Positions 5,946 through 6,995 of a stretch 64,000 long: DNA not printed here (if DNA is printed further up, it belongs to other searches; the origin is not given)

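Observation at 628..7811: NrtR-controlled NAD-metabolism island that also places a complete TerY-P-like vWA/PP2C/kinase triad under ADP-ribose-responsive control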

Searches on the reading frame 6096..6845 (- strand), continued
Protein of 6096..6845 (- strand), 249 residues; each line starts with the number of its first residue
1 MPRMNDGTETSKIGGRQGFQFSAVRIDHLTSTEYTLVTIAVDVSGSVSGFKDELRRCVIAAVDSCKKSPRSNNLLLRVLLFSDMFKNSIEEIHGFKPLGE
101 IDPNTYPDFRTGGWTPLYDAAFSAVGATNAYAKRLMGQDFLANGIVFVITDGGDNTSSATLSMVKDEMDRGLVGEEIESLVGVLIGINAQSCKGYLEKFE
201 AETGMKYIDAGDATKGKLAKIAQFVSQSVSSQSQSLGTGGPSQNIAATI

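Call 43: fold_search(model_id=the predicted structure, library=pdb)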
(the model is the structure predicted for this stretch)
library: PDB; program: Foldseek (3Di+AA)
matches with E <= 10: 1401; with E <= 0.001: 272
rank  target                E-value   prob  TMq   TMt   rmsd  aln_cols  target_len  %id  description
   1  6m3y                  8.4e-09  1.00  0.60  0.20  15.6       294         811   12  Crystal structure of pilus adhesin, SpaC from Lactobacillus rhamnosus GG - open conformation (released 2020-07-29)
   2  9c4f_I                1.2e-08  1.00  0.58  0.73   3.9       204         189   19  Infectious B19V capsid (released 2024-10-16)
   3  6fpy_B                2.7e-08  1.00  0.54  0.25  12.3       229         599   14  Inter-alpha-inhibitor heavy chain 1, wild type (released 2019-02-27)
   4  1mf7                  4.6e-08  1.00  0.57  0.71   4.8       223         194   15  INTEGRIN ALPHA M I DOMAIN (released 2003-05-20)
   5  6fpz_A                4.6e-08  1.00  0.55  0.25  12.3       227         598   14  Inter-alpha-inhibitor heavy chain 1, D298A (released 2019-02-27)
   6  6fpy_A                4.9e-08  1.00  0.55  0.25  12.3       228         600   14  Inter-alpha-inhibitor heavy chain 1, wild type (released 2019-02-27)
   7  3q3g_E                6.3e-08  1.00  0.53  0.67   4.8       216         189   15  Crystal Structure of A-domain in complex with antibody (released 2011-11-30)
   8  6m48_B                1.2e-07  1.00  0.61  0.20  15.7       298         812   12  Crystal structure of pilus adhesin, SpaC from Lactobacillus rhamnosus GG - P21212 form (released 2020-07-29)
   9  7b7p_A                1.3e-07  1.00  0.57  0.36  11.3       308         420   15  PilB minor pilin from Streptococcus sanguinis (released 2021-04-28)
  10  7ba2_A                1.5e-07  1.00  0.56  0.35   8.0       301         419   14  D319A mutant of the PilB minor pilin from Streptococcus sanguinis (released 2021-04-28)
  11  1na5                  2.1e-07  1.00  0.56  0.69   4.6       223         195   16  INTEGRIN ALPHA M I DOMAIN (released 2003-05-20)
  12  8ce6                  2.3e-07  1.00  0.56  0.70   4.5       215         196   16  Crystal structure of human Cd11b I domain in P212121 space group (released 2023-03-22)
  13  5ivw_0                2.9e-07  1.00  0.51  0.65   4.1       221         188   11  Human core TFIIH bound to DNA within the PIC (released 2016-05-18)
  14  8ce9_A                3.1e-07  1.00  0.52  0.65   5.0       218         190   15  Crystal structure of human Cd11b I domain in C121 space group (released 2023-03-22)
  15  9qh8_G                3.1e-07  1.00  0.51  0.49   4.5       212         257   15  reduced NorQ-NorD VWA domain complex from Paracoccus denitrificans (released 2026-03-25)
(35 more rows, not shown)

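Call 46: search_protein_families(library=pfam, proteins=[L045:1358-2596:+, L045:3127-4500:+, L045:4497-5081:+, L045:5341-6213:+, L045:6377-7558:+, L045:7555-8037:+, L045:8034-8552:+, L045:13828-14391:+, L045:14932-15906:+, L045:15925-17661:+], max_evalue=0.001)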
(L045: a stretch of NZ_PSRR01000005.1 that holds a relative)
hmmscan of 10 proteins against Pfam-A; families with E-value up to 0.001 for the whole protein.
L045:1358-2596:+ (412 aa): 1 family
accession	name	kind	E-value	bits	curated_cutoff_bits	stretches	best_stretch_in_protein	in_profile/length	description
PF12684.13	DUF3799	-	8.9e-09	35.9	26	1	96-299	18-167/233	PDDEXK-like domain of unknown function (DUF3799)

L045:3127-4500:+ (457 aa): 0 families

L045:4497-5081:+ (194 aa): 1 family
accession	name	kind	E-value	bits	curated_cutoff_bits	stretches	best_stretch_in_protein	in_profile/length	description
PF08299.17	Bac_DnaA_C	-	1.6e-05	25.3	31.5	1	109-171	6-69/69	Bacterial dnaA protein helix-turn-helix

L045:5341-6213:+ (290 aa): 1 family
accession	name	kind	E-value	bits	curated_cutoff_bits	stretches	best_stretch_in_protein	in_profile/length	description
PF04055.27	Radical_SAM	-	2.9e-06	28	29.5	1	47-204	2-146/166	Radical SAM superfamily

L045:6377-7558:+ (393 aa): 0 families

L045:7555-8037:+ (160 aa): 1 family
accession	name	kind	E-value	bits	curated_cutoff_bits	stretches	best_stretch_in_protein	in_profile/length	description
PF11672.13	DUF3268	-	1.8e-21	77.2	28.4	2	9-83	8-82/121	zinc-finger-containing domain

L045:8034-8552:+ (172 aa): 0 families

L045:13828-14391:+ (187 aa): 0 families

L045:14932-15906:+ (324 aa): 0 families

L045:15925-17661:+ (578 aa): 2 families
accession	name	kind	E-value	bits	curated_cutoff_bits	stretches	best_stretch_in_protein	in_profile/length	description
PF01935.23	DUF87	-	7.7e-07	29.9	23.2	1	9-49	21-60/220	Helicase HerA, central domain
PF05872.18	HerA_C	-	9.5e-05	21.7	22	0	169-268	289-390/502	Helicase HerA-like C-terminal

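Call 49: search_dna_similar(query=window:6096-6845:-, collection=phages, mode=protein, max_evalue=0.001, max_rows=25)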
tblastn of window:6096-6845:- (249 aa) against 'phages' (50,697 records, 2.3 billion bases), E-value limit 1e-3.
Records with a match: 5; places in all: 5; records where one place covers at least 80% of the query: 2.
Best place of each record, by identity: <60% 5.
By first word of the organism name: uncultured 3; Rhodococcus 2.
By host as written in the record: - 3; Rhodococcus erythropolis RIA 643 2.
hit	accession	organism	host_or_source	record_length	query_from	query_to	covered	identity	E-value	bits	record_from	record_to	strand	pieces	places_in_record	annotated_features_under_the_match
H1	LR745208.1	uncultured phage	metagenomic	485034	1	239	96%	47.3%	3e-56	198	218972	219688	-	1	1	record has no annotation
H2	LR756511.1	uncultured phage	metagenomic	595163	1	245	98%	40.0%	4e-41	155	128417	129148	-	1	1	record has no annotation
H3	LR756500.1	uncultured phage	metagenomic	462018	18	188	69%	28.4%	1e-6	55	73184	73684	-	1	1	record has no annotation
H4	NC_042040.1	Rhodococcus phage Trina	Rhodococcus erythropolis RIA 643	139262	21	157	55%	27.0%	7e-4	47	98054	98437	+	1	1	hypothetical protein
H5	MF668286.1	Rhodococcus phage Trina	Rhodococcus erythropolis RIA 643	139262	21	157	55%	27.0%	7e-4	47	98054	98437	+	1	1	hypothetical protein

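Call 50: get_annotated_region(hit=H1, flank=9000)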
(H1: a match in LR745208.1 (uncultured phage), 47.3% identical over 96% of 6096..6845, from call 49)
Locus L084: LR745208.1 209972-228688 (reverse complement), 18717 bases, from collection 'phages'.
description: uncultured phage genome assembly, chromosome: 1.
organism: uncultured phage (NCBI taxid 278008)
taxonomy: Viruses; environmental samples
host: -; source: metagenomic; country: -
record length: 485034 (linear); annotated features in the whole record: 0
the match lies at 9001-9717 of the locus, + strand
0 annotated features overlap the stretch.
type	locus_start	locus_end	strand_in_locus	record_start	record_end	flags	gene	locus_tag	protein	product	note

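Call 51: get_annotated_region(hit=H2, flank=9000)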
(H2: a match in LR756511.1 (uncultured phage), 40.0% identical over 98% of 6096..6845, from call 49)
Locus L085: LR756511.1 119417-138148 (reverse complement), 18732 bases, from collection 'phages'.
description: uncultured phage genome assembly, chromosome: 1.
organism: uncultured phage (NCBI taxid 278008)
taxonomy: Viruses; environmental samples
host: -; source: metagenomic; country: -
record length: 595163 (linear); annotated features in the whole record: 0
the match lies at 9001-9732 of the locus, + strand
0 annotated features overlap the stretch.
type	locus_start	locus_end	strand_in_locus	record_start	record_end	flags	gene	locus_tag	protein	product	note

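Call 54: find_related_loci(query=A1, collection=viral_contigs, flank=10000)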
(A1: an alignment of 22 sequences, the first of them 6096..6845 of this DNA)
Query A1 (249 aa) in viral_contigs; peptide patterns used: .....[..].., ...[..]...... (x = any residue, [..] = any of these).
124 stretches matched a pattern; 57 encode a relative of the query (tblastn E <= 1e-3); 57 distinct loci.
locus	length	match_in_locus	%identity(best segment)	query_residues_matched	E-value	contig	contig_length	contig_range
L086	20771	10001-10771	61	1-249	2e-89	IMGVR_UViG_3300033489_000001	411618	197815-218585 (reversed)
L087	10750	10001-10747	56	1-249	8e-82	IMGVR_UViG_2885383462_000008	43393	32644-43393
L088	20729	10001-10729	56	1-243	3e-80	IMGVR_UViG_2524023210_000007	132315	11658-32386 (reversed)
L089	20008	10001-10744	56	1-249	4e-77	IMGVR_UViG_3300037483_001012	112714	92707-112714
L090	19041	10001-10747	56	1-249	4e-76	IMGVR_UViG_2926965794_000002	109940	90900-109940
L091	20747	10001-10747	56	1-249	1e-75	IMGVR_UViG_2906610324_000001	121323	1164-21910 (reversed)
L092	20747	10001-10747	56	1-249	3e-74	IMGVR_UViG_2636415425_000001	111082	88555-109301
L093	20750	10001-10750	48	1-245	4e-70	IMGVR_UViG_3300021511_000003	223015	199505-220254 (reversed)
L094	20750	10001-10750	47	1-245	9e-64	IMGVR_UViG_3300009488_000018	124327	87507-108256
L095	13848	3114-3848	47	1-245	7e-63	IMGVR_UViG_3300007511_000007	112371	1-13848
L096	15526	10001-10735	50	1-243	5e-61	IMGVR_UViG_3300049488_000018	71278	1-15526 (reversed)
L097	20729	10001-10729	51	1-245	6e-61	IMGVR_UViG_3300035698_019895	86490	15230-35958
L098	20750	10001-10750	50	3-246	2e-60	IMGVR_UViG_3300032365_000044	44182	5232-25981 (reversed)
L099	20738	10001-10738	44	1-245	1e-59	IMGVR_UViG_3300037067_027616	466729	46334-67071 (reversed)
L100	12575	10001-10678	49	19-246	1e-59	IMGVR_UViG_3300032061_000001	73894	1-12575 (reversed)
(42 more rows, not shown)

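Call 74: search_protein_families(library=pfam, proteins=[L084:9798-11576:+, L084:11660-12295:+, L084:13368-13739:+, L084:16038-17288:-, L084:6812-7573:+, L084:5366-6247:-, L085:1285-3420:+, L085:7617-8264:+, L085:10135-10761:+, L085:15656-16330:+], max_evalue=0.001)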
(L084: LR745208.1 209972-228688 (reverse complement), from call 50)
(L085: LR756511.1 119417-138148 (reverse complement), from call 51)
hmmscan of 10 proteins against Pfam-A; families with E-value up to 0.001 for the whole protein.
L084:9798-11576:+ (592 aa): 0 families

L084:11660-12295:+ (211 aa): 0 families

L084:13368-13739:+ (123 aa): 0 families

L084:16038-17288:- (416 aa): 0 families

L084:6812-7573:+ (253 aa): 0 families

L084:5366-6247:- (293 aa): 1 family
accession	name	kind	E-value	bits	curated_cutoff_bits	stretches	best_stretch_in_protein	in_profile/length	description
PF01471.23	PG_binding_1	-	1.9e-06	28.4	23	1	215-251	21-57/57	Putative peptidoglycan binding domain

L085:1285-3420:+ (711 aa): 0 families

L085:7617-8264:+ (215 aa): 0 families

L085:10135-10761:+ (208 aa): 0 families

L085:15656-16330:+ (224 aa): 1 family
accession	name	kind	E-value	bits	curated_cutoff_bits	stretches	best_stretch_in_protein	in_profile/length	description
PF03567.20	Sulfotransfer_2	-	1.9e-10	41.8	22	1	5-220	4-252/252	Sulfotransferase family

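Call 76: search_dna_similar(query=window:6096-6845:-, collection=plasmids, mode=protein, max_evalue=1, max_rows=25)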
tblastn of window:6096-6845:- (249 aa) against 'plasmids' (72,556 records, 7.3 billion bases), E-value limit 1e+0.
Records with a match: 4; places in all: 4; records where one place covers at least 80% of the query: 4.
Best place of each record, by identity: <60% 4.
By first word of the organism name: Variovorax 4.
By predicted mobility (MOB-suite, as given by PLSDB): non-mobilizable 4.
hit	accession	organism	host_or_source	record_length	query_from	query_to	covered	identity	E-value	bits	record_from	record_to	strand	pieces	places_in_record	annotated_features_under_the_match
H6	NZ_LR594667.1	Variovorax sp. SRS16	linuron-contaminated soil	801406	9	245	95%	51.7%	5e-58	205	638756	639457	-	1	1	hypothetical protein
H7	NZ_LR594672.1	Variovorax sp. PBL-E5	linuron-contaminated soil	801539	9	245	95%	51.7%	5e-58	205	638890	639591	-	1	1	hypothetical protein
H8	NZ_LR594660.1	Variovorax sp. PBL-H6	linuron-contaminated soil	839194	9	245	95%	51.7%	5e-58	205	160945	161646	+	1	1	hypothetical protein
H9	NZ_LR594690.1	Variovorax sp. WDL1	linuron-contaminated soil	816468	9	245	95%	51.3%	4e-57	202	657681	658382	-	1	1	hypothetical protein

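Call 78: get_annotated_region(hit=H6, flank=9000)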
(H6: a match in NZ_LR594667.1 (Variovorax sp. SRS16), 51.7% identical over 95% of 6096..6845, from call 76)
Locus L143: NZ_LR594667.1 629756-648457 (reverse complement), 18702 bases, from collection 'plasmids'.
description: Variovorax sp. SRS16 plasmid 2
organism: Variovorax sp. SRS16 (NCBI taxid 282217)
taxonomy: Bacteria; Pseudomonadota; Betaproteobacteria; Burkholderiales; Comamonadaceae; Variovorax; Variovorax sp. SRS16
host: -; source: linuron-contaminated soil; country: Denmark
typing (MOB-suite, as given by PLSDB): non-mobilizable
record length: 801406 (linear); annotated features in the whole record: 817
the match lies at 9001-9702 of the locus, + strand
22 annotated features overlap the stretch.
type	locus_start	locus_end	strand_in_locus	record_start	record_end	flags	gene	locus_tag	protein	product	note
CDS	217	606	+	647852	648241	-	-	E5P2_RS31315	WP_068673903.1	hypothetical protein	-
CDS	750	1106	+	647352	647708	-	-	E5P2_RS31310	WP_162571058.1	hypothetical protein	-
CDS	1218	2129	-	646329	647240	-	-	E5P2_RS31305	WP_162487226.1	S49 family peptidase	GO:0006508 - proteolysis [Evidence IEA]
CDS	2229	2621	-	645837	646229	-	-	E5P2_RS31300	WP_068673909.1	hypothetical protein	-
CDS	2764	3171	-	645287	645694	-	-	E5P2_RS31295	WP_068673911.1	hypothetical protein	-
CDS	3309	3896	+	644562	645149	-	-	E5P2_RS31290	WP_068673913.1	ribonuclease HII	-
CDS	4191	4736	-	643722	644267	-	-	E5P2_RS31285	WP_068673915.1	alpha-ketoglutarate-dependent dioxygenase AlkB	-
CDS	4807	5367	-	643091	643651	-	-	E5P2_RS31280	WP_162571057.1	hypothetical protein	-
CDS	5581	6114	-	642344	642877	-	-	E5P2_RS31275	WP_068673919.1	macro domain-containing protein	-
CDS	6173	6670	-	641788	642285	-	-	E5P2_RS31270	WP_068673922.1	regulatory protein RecX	GO:0006282 - regulation of DNA repair [Evidence IEA]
CDS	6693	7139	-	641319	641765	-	-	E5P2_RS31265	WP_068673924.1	NUDIX hydrolase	-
CDS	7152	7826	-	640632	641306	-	-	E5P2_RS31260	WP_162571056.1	NUDIX domain-containing protein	-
CDS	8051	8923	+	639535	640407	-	-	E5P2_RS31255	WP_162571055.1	cysteine hydrolase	-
CDS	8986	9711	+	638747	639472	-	-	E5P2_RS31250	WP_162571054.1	hypothetical protein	-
CDS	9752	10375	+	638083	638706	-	-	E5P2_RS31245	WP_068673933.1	hypothetical protein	-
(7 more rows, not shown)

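Call 92: search_protein_representatives(alignment_id=A1)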
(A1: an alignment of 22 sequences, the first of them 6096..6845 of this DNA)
Query: 22 sequences, 250 profile positions. Proteins with E-value up to 0.001 (for the whole library): 1488; up to 1e-10: 741; up to 1e-30: 502. The best 150 are listed.
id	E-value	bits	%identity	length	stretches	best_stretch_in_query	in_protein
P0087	2.9e-127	439.8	-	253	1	1-250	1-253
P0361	1.2e-107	375.5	-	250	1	1-250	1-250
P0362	3.9e-102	357.5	-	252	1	1-250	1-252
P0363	7.4e-99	346.7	-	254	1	1-250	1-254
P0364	1.0e-98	346.2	-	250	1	1-250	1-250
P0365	1.2e-92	326.3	-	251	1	1-246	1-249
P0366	6.1e-87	307.7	-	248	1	1-245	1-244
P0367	3.5e-86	305.2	-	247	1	1-246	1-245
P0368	8.9e-85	300.6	-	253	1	1-250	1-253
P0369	2.1e-83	296.1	-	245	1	1-249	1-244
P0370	2.3e-83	296.0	-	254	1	1-245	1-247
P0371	2.4e-83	295.9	-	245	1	13-250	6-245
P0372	5.9e-82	291.4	-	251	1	1-250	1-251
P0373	9.6e-82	290.7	-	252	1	1-242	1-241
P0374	6.0e-81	288.1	-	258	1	6-246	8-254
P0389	1.3e-74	267.3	-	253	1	1-236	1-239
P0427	1.6e-70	253.9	-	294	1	2-250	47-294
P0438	4.0e-69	249.3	-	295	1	17-233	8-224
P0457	2.2e-67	243.6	-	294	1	2-242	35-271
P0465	1.5e-66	240.9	-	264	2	15-209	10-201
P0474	1.1e-65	238.1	-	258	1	12-250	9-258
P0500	4.4e-63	229.5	-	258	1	17-250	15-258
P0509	2.0e-62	227.4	-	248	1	1-246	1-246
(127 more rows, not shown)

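Call 94: search_protein_families(library=pfam, alignment_id=A3, max_evalue=0.01)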
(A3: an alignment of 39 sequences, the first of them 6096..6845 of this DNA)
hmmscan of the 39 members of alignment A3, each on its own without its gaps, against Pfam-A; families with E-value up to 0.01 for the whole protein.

A. member 1, window:6096-6845:- (249 aa): 0 families

B. families by the number of members that match (of 39 scanned): 7 families
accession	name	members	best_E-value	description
PF00092.34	VWA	12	1.9e-07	von Willebrand factor type A domain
PF13519.12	VWA_2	11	7.6e-06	von Willebrand factor type A domain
PF05762.20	VWA_CoxE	3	5.2e-05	VWA domain containing CoxE-like protein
PF11181.13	YflT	1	0.0015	Heat induced stress protein YflT domain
PF09967.15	DUF2201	1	0.0034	VWA-like domain (DUF2201)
PF10138.15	vWA-TerF-like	1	0.0052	vWA found in TerF C terminus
PF05503.17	Pox_G7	1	0.0078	Poxvirus G7-like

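Call 95: search_protein_families(library=padloc, alignment_id=A3, max_evalue=0.01)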
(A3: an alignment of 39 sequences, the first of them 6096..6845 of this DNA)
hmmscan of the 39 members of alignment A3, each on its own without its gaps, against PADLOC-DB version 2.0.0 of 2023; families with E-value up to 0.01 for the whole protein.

A. member 1, window:6096-6845:- (249 aa): 0 families

B. families by the number of members that match (of 39 scanned): 5 families
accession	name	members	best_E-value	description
PDLC00897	JAB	1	0.0031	JAB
PDLC02648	DrmMII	1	0.0048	DrmMII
PDLC03040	REase_I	1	0.005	Type I restriction enzyme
PDLC02368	PycC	1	0.006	-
PDLC01072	Csx23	1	0.009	Unknown function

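Call 109: list_cluster_members(proteins=[P0365, P0373, P0389, P0427, P0438, P0457, P0465, P0474, P0500, P0509])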
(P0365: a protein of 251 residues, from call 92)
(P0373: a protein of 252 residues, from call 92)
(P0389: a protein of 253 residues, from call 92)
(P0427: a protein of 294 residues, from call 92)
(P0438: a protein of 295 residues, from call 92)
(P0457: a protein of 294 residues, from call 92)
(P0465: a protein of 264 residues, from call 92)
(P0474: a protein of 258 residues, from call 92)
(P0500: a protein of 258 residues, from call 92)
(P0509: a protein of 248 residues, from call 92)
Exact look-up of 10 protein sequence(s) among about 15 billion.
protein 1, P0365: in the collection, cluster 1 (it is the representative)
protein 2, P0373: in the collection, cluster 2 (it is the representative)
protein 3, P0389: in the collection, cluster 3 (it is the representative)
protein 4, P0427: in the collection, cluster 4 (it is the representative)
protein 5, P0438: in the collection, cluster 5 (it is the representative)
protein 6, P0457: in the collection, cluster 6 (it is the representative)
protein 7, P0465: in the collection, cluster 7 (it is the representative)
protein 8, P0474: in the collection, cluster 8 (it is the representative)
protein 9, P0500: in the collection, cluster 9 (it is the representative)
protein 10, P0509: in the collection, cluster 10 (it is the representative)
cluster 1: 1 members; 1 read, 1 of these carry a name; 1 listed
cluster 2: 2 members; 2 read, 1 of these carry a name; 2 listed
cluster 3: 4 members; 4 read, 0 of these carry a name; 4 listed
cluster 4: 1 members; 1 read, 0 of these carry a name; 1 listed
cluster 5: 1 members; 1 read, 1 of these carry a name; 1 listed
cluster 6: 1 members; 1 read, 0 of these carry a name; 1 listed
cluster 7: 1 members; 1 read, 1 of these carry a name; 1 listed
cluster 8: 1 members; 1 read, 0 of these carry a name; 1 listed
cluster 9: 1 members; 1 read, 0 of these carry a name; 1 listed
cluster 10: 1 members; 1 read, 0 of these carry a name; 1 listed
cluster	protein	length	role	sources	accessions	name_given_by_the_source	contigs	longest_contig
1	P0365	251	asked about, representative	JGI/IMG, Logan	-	hypothetical protein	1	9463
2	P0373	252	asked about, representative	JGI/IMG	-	hypothetical protein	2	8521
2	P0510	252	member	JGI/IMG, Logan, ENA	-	-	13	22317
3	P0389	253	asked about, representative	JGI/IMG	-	-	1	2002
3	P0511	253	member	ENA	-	-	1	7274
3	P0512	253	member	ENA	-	-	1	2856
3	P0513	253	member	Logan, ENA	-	-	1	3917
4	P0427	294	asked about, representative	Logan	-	-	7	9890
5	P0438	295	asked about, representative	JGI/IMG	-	hypothetical protein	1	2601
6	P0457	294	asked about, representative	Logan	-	-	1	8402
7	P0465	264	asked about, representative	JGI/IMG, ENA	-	uncharacterized protein YegL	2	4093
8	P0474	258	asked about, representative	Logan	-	-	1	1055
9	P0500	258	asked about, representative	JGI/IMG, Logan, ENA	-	-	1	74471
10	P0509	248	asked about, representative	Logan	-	-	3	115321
